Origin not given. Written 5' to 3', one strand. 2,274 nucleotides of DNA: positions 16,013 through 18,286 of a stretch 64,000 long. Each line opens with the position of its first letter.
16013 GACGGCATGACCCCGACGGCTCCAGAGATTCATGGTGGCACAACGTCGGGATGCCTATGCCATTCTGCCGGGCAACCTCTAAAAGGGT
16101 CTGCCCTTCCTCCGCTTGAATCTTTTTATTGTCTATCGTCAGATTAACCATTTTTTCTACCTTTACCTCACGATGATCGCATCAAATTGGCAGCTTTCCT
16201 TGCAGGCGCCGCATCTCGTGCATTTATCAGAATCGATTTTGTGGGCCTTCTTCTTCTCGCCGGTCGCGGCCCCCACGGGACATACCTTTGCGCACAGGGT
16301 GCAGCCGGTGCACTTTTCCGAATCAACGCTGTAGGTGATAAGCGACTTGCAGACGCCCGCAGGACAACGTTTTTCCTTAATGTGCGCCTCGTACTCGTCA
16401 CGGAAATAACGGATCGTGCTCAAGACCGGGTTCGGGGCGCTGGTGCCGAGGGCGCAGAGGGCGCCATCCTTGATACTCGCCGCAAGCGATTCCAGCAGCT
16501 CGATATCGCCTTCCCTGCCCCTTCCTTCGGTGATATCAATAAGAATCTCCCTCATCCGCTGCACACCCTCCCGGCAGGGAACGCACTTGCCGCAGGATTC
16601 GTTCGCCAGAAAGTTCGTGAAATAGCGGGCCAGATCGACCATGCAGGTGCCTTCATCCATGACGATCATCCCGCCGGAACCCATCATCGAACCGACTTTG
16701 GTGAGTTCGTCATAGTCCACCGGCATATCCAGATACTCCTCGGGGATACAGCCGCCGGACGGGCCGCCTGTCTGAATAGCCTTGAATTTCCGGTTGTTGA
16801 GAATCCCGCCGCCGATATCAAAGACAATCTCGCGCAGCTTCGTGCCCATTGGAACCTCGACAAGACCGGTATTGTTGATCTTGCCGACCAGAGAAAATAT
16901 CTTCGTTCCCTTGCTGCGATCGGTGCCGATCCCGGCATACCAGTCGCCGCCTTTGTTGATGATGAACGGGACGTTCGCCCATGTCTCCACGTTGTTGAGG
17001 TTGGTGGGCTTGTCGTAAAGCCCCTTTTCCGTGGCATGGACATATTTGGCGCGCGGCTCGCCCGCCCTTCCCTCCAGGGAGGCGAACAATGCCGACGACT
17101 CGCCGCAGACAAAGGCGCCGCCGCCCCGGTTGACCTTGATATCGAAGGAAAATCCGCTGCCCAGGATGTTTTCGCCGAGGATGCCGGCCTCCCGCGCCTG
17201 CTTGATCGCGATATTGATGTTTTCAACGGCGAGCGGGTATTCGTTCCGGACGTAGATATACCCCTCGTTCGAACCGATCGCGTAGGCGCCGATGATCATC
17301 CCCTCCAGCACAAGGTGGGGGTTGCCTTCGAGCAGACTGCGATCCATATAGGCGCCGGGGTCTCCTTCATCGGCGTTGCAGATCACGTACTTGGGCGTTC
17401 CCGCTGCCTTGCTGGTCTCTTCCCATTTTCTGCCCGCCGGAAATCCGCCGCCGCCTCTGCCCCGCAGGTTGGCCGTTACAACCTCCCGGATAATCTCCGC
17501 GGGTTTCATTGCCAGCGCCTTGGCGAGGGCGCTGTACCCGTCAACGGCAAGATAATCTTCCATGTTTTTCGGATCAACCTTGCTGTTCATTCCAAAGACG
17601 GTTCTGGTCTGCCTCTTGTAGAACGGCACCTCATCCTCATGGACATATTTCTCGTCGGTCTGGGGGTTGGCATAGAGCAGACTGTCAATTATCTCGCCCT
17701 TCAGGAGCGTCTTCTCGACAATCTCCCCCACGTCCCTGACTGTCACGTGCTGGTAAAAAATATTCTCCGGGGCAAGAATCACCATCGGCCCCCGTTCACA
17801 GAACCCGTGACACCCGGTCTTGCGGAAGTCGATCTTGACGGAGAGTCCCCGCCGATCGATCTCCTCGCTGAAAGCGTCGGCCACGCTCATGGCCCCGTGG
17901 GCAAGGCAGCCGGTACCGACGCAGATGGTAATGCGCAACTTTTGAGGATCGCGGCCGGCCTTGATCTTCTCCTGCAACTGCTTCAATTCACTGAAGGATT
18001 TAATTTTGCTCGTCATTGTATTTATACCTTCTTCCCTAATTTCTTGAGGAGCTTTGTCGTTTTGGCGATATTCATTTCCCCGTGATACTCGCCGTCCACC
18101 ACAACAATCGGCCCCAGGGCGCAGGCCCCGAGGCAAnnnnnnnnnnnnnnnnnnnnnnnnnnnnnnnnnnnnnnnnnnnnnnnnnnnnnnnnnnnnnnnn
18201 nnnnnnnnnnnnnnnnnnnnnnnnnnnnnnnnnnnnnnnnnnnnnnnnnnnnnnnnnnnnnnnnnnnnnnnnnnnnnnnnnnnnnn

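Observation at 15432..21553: Four-subunit 2-oxoacid:ferredoxin oxidoreductase in one operon with a NuoE/NuoF/HydA-N-terminal (HydABC/Bfu-type) module that has no catalytic subunit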

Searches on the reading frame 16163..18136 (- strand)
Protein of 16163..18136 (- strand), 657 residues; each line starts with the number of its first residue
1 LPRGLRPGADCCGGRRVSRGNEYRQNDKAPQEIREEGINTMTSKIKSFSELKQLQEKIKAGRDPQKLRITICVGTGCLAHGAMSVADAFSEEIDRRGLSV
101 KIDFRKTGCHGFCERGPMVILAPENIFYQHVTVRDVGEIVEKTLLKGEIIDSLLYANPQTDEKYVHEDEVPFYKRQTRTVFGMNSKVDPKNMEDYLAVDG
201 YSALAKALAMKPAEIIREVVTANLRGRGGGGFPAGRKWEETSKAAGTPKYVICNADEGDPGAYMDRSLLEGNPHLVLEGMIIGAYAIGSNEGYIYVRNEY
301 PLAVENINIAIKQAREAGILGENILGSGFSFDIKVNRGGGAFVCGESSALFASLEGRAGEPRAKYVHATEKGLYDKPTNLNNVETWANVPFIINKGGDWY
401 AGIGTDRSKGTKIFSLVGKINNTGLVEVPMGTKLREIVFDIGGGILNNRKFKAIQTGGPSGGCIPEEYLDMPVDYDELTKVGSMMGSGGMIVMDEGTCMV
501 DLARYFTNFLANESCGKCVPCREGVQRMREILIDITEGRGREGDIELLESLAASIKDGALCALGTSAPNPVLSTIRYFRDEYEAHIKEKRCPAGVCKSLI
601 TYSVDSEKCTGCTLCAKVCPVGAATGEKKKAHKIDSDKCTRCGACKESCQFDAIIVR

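Call 3: search_protein_families(library=pfam, proteins=[window:16163-18136:-])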
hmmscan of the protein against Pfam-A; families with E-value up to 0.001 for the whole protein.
window:16163-18136:- (657 aa): 12 families
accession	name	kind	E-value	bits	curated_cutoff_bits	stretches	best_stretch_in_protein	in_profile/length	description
PF01512.22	Complex1_51K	-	5.4e-43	146.9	31.2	1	221-390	3-149/150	Nuo51 FMN-binding domain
PF10589.14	NADH_4Fe-4S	-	2.3e-33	114.4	23.5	1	501-585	1-85/85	NADH-ubiquinone oxidoreductase-F iron-sulfur binding region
PF00037.32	Fer4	-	3e-14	52.6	21.1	2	603-623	2-22/24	4Fe-4S binding domain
PF12838.12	Fer4_7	-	9.9e-09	36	27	2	608-653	1-52/52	4Fe-4S dicluster domain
PF14697.11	Fer4_21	-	1.6e-08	35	35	2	604-654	3-57/59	4Fe-4S dicluster domain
PF13237.11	Fer4_10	-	7.2e-08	32.7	25.5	1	603-649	3-52/53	4Fe-4S dicluster domain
PF12797.12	Fer4_2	-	4.9e-07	29.7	24.5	2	604-621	5-22/22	4Fe-4S binding domain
PF12837.12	Fer4_6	-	5.6e-07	29.7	25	1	604-623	4-23/24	4Fe-4S binding domain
PF01257.25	2Fe-2S_thioredx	-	8.2e-07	29.4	24.8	1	65-142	64-143/145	Thioredoxin-like [2Fe-2S] ferredoxin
PF13187.11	Fer4_9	-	1.4e-05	25.4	27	1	608-654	1-52/52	4Fe-4S dicluster domain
PF10531.15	SLBB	-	0.00026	21.2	27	1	414-462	2-53/55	SLBB domain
PF13183.11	Fer4_8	-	0.00067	20.6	27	0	606-650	2-65/68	4Fe-4S dicluster domain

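Call 4: search_protein_families(library=ncbifam, proteins=[window:16163-18136:-])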
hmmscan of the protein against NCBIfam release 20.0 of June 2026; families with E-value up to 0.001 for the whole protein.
window:16163-18136:- (657 aa): 44 families (the best 25 are shown)
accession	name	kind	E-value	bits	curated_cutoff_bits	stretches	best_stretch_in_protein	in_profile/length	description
TIGR01959.1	nuoF_fam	equivalog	8.3e-144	479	558.65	1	188-586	10-410/410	NADH-quinone oxidoreductase subunit NuoF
NF008436.0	PRK11278.1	equivalog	1.4e-115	386.8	749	1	185-590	20-430/448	NADH-quinone oxidoreductase subunit NuoF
NF010120.0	PRK13596.1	equivalog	3.1e-106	355.5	389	1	200-590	28-421/433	NADH-quinone oxidoreductase subunit NuoF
NF041612.1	fdxn_Clost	equivalog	8.3e-17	61.6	150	1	77-153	24-100/102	2Fe-2S ferredoxin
NF041613.1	fdxn_Azotob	equivalog_domain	8.2e-12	45.3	195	1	76-151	23-98/107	2Fe-2S ferredoxin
NF040864.1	HgcB_ferredoxin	equivalog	5.2e-11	42.2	99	1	598-656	5-63/93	mercury methylation ferredoxin HgcB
TIGR01944.1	rnfB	subfamily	2.8e-10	40.1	68.7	1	603-655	109-161/190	RnfABCDGE type electron transport complex subunit B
NF058577.1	FdxA_fam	equivalog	6.1e-10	39.1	65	2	606-653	6-52/52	4Fe-4S ferredoxin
NF040770.1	hetero_SS_HdrA2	exception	5.4e-09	34.7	1100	1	600-656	570-625/777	CoB-CoM heterodisulfide reductase HdrA2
NF005415.0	PRK06991.1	equivalog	5.6e-09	36.1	281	1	600-654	78-132/284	electron transport complex subunit RsxB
NF043039.1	HgcAB_like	equivalog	8.5e-09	35.5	285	1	600-654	293-349/350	HgcAB-like fusion protein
TIGR02700.1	flavo_MJ0208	hypoth_equivalog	1.1e-08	34.6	251.35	1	594-655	135-195/234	dihydromethanopterin reductase (acceptor)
NF003475.0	PRK05113.1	equivalog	2.5e-08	34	203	1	603-655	109-161/190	electron transport complex subunit RsxB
TIGR04105.1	FeFe_hydrog_B1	subfamily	6.4e-08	31.7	450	1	602-655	107-160/462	monomeric [FeFe] hydrogenase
TIGR01945.1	rnfC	subfamily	1e-07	30.9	245.95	1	205-314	114-221/435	RnfABCDGE type electron transport complex subunit C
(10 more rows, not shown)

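Call 20: search_solved_structures(query=window:16163-18016:-, show_alignments=1)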
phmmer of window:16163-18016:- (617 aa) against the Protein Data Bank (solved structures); distinct sequences matched with E-value up to 0.001: 130 (the best 60 are shown).
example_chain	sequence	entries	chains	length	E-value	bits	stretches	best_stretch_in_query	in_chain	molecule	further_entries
8a6t_B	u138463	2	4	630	4.6e-241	804.9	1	4-614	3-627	Electron bifurcating hydrogenase subunit HydB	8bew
9mqx_B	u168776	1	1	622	3e-238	795.6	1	29-614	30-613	NADH:ubiquinone oxidoreductase, NADH-binding (51 kD) subunit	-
7t2r_B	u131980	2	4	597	5.4e-234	781.5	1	28-614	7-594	NiFe hydrogenase subunit B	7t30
7q4v_B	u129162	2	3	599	1.6e-224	750.2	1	27-614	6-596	Iron hydrogenase HydB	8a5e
8oh5_B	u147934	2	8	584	1.7e-212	710.5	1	29-616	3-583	NAD-reducing hydrogenase subunit HoxF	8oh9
9bov_B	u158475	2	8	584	1.4e-209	700.9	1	28-616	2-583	NADH dehydrogenase (Quinone)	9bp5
9n5u_B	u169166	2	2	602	2.1e-209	700.3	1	34-615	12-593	NfnB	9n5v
7p5h_B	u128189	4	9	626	1.8e-198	664.2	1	6-614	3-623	Fe-hydrogenase, subunit beta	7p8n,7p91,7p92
7q4w_B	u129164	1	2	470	6.6e-197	659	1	151-614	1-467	Iron hydrogenase HydB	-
6vw7_B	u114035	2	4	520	2.4e-116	392.9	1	36-542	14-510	NAD-dependent formate dehydrogenase beta subunit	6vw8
2fug_1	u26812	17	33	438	6.5e-113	381.6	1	137-550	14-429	NADH-quinone oxidoreductase chain 1 | NADH-QUINONE OXIDOREDUCTASE SUBUNIT 1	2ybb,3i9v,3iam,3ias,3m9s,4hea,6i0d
6hl2_B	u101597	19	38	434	4.8e-107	362.2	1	150-548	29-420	NADH-quinone oxidoreductase subunit F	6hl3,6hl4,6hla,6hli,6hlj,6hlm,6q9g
7q5y_C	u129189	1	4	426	5.3e-107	362.1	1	150-548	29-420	NADH-quinone oxidoreductase subunit F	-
6r7p_B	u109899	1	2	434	1.2e-106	360.8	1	150-548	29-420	NADH-quinone oxidoreductase subunit F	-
7p64_F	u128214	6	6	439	1.5e-106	360.6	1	148-548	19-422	NADH-quinone oxidoreductase subunit F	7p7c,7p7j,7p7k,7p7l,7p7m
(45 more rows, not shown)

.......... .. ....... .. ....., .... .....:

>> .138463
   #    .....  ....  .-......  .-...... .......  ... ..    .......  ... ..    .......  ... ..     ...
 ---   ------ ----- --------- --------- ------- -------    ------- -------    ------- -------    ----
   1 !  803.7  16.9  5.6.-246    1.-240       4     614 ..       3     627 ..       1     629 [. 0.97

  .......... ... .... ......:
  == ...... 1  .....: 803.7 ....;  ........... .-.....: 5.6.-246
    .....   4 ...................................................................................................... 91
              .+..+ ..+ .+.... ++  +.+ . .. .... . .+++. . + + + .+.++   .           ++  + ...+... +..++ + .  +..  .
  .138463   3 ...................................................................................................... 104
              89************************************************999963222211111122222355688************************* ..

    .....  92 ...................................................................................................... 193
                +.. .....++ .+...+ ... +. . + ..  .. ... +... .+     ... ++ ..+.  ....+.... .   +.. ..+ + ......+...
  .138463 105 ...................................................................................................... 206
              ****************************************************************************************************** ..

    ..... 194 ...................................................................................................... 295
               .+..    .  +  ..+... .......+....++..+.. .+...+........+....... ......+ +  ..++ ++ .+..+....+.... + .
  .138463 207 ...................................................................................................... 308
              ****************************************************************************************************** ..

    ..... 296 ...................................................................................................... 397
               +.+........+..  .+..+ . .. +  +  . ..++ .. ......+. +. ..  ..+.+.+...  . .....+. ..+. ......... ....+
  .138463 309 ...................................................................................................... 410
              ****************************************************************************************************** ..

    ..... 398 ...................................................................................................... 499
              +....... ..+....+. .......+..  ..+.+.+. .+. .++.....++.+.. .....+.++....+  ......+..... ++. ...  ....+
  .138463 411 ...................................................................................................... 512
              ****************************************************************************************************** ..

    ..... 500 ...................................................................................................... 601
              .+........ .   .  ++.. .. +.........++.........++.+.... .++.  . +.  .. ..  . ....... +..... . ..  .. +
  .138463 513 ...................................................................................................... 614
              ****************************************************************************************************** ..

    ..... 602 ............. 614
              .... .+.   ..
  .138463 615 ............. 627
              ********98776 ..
